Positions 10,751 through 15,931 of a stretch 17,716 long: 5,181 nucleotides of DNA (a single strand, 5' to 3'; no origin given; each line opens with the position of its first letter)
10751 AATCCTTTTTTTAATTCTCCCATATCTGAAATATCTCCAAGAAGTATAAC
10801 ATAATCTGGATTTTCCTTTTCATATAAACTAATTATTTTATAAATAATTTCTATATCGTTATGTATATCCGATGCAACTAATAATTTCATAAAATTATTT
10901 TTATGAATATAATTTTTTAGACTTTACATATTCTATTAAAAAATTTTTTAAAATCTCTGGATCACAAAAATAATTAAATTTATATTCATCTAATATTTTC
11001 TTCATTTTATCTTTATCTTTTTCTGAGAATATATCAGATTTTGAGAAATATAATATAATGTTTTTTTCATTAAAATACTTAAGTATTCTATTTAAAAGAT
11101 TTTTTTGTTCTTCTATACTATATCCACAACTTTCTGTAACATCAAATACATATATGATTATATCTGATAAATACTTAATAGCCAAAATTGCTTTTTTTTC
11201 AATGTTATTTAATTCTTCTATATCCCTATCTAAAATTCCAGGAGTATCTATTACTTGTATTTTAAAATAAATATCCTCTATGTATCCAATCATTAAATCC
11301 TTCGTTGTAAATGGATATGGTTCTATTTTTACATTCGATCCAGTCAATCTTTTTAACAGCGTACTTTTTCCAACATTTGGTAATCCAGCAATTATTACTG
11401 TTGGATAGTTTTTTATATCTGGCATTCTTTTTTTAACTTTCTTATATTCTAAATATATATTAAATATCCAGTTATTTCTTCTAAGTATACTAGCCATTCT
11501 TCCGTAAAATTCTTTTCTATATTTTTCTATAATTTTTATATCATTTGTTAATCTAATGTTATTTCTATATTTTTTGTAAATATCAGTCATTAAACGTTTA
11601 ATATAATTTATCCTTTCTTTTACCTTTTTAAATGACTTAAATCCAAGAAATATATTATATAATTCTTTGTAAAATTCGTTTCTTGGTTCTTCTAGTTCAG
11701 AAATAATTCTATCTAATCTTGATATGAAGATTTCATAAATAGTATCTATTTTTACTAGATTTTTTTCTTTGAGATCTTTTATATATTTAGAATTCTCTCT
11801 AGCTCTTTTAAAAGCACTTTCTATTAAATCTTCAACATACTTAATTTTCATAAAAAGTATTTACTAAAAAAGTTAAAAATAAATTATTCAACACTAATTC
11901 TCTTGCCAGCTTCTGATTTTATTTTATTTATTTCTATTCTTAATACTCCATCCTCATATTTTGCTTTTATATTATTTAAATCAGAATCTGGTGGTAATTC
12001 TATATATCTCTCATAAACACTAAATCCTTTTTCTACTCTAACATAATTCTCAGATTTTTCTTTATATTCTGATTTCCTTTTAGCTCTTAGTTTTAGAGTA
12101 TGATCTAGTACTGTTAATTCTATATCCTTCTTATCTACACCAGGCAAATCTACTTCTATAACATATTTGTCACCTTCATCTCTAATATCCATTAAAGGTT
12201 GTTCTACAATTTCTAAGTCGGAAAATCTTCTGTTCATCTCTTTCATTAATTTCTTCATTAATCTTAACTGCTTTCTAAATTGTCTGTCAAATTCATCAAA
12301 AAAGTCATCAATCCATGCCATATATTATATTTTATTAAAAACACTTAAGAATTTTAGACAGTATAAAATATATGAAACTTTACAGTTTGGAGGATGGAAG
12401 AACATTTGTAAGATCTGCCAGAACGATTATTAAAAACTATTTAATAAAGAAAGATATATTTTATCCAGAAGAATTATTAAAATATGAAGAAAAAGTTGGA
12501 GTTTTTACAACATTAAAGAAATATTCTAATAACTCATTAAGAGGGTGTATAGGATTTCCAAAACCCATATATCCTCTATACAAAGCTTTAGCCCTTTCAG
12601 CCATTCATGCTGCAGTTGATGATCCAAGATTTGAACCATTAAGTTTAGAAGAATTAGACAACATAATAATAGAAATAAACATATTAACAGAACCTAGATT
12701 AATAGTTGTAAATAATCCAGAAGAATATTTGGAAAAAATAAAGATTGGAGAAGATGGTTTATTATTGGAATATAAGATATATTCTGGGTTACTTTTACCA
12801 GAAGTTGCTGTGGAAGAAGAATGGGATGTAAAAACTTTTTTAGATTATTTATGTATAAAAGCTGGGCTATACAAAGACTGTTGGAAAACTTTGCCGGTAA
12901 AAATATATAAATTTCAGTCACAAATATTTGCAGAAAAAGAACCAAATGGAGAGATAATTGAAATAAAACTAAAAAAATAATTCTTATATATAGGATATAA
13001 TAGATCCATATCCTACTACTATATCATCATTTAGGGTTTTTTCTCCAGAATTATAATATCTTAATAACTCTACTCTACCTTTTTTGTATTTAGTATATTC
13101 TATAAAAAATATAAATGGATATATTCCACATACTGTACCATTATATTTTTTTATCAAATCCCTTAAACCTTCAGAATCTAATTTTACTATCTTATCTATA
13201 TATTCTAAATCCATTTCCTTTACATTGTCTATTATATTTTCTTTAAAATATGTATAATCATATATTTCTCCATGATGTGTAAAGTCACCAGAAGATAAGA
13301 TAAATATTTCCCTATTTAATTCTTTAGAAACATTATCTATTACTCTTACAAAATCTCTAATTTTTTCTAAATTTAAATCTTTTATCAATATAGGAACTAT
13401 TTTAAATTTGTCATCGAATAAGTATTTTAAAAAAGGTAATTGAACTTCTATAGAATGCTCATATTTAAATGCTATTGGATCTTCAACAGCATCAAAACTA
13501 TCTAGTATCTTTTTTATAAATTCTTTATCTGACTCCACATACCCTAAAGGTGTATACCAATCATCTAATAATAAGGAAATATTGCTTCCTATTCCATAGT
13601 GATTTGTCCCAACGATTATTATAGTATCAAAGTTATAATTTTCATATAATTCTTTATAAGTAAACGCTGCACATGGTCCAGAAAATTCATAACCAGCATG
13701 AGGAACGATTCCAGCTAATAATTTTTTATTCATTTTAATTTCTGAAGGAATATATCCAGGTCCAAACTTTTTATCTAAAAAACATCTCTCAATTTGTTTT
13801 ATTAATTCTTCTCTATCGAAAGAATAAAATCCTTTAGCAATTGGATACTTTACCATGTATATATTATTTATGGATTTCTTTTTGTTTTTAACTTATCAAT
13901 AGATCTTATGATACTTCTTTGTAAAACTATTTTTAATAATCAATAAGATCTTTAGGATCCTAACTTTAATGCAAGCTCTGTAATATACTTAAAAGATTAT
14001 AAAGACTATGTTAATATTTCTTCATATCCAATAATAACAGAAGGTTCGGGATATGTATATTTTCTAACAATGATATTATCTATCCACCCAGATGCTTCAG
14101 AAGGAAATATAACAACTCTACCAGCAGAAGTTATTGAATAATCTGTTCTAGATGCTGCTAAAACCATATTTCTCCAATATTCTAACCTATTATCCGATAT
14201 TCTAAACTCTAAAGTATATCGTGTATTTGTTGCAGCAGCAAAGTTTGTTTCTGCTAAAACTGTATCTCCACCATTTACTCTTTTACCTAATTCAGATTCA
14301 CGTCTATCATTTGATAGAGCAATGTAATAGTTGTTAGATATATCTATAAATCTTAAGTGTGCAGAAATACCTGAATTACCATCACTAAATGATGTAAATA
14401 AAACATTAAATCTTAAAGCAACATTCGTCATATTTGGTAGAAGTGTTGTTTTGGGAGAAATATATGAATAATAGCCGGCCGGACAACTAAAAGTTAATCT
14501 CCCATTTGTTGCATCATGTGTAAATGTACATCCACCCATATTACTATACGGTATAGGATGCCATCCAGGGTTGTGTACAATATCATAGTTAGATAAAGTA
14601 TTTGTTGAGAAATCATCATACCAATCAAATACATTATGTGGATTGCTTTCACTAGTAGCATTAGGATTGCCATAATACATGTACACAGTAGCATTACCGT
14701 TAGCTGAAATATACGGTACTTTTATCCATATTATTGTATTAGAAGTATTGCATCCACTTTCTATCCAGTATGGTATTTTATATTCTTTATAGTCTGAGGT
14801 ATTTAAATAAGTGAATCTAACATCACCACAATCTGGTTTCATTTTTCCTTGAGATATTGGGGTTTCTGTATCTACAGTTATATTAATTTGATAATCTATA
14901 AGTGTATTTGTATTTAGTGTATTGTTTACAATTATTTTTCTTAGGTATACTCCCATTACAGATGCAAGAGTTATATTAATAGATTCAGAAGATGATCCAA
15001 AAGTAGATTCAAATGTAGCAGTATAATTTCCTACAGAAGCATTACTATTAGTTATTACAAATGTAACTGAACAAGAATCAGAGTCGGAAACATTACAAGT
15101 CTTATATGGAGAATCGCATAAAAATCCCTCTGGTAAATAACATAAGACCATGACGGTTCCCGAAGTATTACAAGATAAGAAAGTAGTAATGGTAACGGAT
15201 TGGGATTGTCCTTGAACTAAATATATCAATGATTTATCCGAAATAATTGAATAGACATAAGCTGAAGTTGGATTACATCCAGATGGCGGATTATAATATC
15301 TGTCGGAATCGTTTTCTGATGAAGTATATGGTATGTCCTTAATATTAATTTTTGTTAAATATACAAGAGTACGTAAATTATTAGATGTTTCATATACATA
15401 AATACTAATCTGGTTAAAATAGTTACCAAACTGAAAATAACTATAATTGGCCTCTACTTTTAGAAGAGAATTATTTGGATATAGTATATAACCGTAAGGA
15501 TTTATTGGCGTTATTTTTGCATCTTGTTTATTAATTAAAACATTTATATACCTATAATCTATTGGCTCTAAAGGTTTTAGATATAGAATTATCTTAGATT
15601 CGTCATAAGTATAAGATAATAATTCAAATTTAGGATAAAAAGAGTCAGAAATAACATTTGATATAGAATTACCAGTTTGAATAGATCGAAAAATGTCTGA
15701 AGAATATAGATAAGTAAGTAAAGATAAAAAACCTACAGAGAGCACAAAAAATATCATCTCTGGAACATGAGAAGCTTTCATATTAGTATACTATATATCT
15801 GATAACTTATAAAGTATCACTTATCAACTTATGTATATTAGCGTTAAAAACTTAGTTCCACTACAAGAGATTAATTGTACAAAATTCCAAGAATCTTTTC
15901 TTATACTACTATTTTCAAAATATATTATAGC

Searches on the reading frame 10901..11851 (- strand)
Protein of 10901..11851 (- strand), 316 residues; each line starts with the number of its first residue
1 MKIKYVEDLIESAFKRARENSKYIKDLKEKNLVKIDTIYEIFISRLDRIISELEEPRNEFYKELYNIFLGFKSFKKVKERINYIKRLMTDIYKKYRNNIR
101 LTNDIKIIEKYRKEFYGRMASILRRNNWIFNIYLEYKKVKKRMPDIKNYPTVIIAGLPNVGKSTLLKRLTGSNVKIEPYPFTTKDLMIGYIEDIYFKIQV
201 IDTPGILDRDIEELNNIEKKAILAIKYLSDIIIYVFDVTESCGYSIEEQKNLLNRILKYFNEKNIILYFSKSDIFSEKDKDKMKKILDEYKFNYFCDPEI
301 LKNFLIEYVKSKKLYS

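Call 81: search_protein_families(library=pfam, proteins=[window:10901-11851:-], max_evalue=0.01)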
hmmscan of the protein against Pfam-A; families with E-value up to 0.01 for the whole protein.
window:10901-11851:- (316 aa): 12 families
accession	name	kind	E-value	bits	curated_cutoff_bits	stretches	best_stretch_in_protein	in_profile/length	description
PF01926.29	MMR_HSR1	-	6.6e-23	81.4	21.9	1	151-271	1-113/113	50S ribosome-binding GTPase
PF06858.20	NOG1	-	1e-20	73.7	27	1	216-273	1-58/58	Nucleolar GTP-binding protein 1 (NOG1)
PF02421.24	FeoB_N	-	4e-11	43.1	27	1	151-240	2-90/156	Ferrous iron transport protein B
PF17835.6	NOG1_N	-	3.6e-09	37.4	22.9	1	6-138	10-151/160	NOG1 N-terminal helical domain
PF09439.16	SRPRB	-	3.6e-06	26.9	25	1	148-288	2-135/178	Signal recognition particle receptor beta subunit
PF03193.22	RsgA_GTPase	-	7.3e-06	26.4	30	0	137-177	95-135/174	RsgA GTPase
PF04548.22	AIG1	-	9.6e-05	22.2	27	1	196-279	49-133/212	AIG1 family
PF00025.27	Arf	-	0.00034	20.6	22.3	1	147-291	12-144/174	ADP-ribosylation factor family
PF00071.28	Ras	-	0.00042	20.4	21.6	1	152-291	2-135/162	Ras family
PF00350.29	Dynamin_N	-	0.00055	20.4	27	0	198-290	103-157/168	Dynamin family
PF00009.33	GTP_EFTU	-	0.0014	18.7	26.5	0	196-291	69-147/188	Elongation factor Tu GTP binding domain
PF13238.12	AAA_18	-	0.0017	19.2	29.4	0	152-218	1-70/128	AAA domain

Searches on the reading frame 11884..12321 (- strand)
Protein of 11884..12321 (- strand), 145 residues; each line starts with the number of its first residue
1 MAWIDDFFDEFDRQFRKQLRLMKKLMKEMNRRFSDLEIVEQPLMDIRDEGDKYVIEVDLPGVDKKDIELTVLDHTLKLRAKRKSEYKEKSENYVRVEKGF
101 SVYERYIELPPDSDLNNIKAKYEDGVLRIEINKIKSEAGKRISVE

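Call 81: search_protein_families(library=pfam, proteins=[window:11884-12321:-], max_evalue=0.01)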
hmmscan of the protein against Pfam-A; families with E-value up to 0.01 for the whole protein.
window:11884-12321:- (145 aa): 2 families
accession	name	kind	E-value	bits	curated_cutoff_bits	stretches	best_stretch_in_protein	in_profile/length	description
PF00011.27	HSP20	-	1e-20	74.2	20.8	1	45-144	1-101/102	Hsp20/alpha crystallin family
PF17886.7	ArsA_HSP20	-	1.5e-07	31.3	22.5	1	50-130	1-62/63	HSP20-like domain found in ArsA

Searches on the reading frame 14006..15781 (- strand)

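Call 81: search_protein_families(library=pfam, proteins=[window:14006-15781:-], max_evalue=0.01)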
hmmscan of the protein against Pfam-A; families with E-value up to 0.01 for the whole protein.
window:14006-15781:- (591 aa): 1 family
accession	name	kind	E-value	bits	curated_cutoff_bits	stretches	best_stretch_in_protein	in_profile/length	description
PF10102.14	DUF2341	-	4.4e-24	85.2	23.4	1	317-397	1-77/84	Domain of unknown function (DUF2341)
